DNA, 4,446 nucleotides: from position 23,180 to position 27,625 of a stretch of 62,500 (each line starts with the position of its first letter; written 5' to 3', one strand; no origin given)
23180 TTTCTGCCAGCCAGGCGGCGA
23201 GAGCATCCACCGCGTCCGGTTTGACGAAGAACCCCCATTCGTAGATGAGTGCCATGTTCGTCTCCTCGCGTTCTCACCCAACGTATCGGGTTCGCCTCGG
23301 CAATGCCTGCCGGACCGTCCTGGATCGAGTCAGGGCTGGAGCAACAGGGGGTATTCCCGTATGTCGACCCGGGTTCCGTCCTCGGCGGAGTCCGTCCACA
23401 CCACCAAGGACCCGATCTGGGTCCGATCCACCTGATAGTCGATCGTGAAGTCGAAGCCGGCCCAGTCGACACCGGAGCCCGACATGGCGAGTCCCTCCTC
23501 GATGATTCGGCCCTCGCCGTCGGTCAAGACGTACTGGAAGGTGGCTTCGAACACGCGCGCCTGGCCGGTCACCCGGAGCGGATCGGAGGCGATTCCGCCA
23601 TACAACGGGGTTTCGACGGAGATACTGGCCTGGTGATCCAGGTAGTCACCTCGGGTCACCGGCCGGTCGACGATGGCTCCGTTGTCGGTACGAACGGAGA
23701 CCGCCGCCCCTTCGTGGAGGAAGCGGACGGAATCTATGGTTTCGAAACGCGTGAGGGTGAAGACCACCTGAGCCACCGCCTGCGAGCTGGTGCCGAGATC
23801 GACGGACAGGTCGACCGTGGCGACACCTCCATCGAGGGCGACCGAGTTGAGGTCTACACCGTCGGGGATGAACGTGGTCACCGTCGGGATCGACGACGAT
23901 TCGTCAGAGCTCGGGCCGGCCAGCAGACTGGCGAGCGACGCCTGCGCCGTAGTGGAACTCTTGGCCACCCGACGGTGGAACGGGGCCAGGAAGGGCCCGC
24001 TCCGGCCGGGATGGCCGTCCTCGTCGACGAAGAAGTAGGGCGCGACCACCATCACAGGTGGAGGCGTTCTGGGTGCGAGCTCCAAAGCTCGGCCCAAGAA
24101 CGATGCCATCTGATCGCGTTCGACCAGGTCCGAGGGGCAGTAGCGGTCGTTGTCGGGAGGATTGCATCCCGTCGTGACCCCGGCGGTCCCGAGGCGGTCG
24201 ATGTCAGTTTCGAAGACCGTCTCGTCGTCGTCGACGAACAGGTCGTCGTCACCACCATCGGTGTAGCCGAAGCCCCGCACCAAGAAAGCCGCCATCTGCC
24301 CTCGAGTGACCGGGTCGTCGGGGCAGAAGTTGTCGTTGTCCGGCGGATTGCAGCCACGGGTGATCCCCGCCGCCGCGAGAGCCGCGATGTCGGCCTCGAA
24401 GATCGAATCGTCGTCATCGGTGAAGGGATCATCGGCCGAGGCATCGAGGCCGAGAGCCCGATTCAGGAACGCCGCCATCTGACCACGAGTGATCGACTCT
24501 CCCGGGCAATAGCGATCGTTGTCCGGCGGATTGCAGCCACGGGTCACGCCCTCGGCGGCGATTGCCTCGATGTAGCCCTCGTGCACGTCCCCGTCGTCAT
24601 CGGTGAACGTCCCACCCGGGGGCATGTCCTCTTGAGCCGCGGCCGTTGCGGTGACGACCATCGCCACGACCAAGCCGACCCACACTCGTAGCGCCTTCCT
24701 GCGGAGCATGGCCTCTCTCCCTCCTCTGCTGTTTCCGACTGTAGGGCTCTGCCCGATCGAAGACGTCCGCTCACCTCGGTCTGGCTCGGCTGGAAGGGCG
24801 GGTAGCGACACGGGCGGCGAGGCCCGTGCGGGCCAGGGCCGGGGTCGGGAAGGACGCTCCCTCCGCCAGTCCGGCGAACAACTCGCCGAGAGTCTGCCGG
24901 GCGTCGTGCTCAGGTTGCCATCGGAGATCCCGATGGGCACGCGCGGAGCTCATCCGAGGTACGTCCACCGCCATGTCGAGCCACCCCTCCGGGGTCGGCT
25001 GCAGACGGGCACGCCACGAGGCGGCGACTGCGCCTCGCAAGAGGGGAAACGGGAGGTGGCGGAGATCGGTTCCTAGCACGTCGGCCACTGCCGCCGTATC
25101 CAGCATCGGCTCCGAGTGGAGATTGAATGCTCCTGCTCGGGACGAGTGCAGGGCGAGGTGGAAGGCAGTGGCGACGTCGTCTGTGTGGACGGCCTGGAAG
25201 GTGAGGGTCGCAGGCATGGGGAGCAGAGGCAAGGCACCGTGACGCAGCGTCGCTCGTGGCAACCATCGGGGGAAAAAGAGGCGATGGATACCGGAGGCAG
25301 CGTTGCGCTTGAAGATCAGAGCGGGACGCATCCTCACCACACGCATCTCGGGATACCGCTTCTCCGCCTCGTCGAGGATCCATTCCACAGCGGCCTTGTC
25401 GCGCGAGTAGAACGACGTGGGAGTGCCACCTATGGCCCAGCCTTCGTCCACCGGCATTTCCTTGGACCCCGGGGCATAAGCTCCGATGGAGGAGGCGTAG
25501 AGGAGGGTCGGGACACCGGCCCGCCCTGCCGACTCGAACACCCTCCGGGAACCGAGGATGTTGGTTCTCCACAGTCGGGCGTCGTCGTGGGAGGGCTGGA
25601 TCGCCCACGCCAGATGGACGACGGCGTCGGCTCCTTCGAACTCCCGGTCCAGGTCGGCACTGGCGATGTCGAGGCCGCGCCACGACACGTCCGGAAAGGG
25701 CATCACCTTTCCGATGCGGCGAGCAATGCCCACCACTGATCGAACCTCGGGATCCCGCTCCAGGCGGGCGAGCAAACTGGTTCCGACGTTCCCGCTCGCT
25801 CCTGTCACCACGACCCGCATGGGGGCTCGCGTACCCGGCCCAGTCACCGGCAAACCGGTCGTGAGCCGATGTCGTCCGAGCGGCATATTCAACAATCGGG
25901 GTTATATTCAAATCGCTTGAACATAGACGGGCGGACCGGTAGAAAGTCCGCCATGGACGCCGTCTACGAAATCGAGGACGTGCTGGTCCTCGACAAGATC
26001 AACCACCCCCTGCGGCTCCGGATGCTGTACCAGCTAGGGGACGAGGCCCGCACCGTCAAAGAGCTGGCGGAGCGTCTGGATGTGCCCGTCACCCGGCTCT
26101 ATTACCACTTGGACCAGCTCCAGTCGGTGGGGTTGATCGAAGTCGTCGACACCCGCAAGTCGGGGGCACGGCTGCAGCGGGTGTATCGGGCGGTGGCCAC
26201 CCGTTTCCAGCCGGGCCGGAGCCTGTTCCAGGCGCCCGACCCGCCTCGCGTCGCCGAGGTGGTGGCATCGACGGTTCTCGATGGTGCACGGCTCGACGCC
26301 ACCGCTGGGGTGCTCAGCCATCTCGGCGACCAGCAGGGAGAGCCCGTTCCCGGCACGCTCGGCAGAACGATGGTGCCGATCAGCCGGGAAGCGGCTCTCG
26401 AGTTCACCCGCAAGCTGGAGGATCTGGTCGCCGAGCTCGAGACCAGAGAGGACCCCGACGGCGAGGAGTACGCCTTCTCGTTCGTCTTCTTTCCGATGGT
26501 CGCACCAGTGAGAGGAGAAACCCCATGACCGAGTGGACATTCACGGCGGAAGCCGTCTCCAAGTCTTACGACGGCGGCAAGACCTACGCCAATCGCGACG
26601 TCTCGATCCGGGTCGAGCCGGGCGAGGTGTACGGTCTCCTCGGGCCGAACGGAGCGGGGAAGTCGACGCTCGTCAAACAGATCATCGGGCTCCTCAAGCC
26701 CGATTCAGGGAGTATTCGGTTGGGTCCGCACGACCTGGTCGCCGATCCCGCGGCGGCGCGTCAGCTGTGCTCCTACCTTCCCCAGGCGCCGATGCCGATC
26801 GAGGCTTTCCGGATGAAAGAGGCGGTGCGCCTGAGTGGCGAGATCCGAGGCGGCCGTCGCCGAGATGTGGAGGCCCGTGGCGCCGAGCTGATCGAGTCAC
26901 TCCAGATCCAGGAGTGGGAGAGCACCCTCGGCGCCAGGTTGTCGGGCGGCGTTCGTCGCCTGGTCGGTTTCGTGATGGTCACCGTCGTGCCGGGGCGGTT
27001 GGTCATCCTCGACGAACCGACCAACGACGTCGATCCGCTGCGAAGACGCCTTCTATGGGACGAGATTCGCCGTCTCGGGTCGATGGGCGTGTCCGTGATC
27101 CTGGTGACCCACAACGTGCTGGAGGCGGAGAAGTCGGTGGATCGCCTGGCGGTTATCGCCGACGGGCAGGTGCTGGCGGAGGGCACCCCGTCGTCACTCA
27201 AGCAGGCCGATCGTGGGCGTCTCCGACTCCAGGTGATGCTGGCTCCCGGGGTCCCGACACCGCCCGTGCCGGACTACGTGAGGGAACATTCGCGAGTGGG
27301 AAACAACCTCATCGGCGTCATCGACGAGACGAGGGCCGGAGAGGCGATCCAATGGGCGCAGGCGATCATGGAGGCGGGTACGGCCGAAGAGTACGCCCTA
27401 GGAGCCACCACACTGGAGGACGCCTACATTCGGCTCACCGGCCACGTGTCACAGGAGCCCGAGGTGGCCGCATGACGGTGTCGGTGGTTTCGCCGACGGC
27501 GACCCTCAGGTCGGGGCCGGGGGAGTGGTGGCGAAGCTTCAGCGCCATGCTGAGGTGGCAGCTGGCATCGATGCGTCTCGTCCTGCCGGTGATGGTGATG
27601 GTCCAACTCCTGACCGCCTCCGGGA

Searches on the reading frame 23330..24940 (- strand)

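Call 32: search_protein_families(library=pfam, proteins=[window:23330-24940:-], max_evalue=0.00001)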
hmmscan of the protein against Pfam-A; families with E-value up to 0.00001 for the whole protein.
window:23330-24940:- (536 aa): 3 families
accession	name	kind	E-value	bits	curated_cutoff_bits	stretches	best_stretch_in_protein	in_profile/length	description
PF10648.15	Gmad2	-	1.7e-18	67.1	25.7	1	440-522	2-85/86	Immunoglobulin-like domain of bacterial spore germination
PF10646.14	Germane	-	1.1e-16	61.9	23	1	303-413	3-115/117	Sporulation and spore germination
PF00395.25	SLH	-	4.6e-09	36.5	20.8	0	172-217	1-44/44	S-layer homology domain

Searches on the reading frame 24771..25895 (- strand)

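Call 32: search_protein_families(library=pfam, proteins=[window:24771-25895:-], max_evalue=0.00001)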
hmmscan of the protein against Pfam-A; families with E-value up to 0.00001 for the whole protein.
window:24771-25895:- (374 aa): 4 families
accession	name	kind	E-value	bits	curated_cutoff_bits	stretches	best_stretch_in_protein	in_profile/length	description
PF01370.27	Epimerase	-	1.3e-25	90.7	20.9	1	28-255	1-231/240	NAD dependent epimerase/dehydratase family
PF01073.25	3Beta_HSD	-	5e-12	45.9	22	1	29-195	1-182/280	3-beta hydroxysteroid dehydrogenase/isomerase family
PF13460.12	NAD_binding_10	-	7.8e-07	29.6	27.2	1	32-146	1-108/184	NAD(P)H-binding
PF07993.18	NAD_binding_4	-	9.2e-07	28.7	20.1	0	69-200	69-213/258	Male sterility protein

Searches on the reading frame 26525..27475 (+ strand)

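Call 33: search_protein_families(library=pfam, proteins=[window:26525-27475:+], max_evalue=0.00001)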
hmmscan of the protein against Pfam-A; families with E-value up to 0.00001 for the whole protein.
window:26525-27475:+ (316 aa): 2 families
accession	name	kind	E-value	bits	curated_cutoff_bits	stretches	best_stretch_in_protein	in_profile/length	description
PF00005.33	ABC_tran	-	6.7e-25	88.7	25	1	24-167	2-137/137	ABC transporter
PF13304.12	AAA_21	-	2.8e-10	41.2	27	1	139-199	238-301/304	AAA domain, putative AbiEii toxin, Type IV TA system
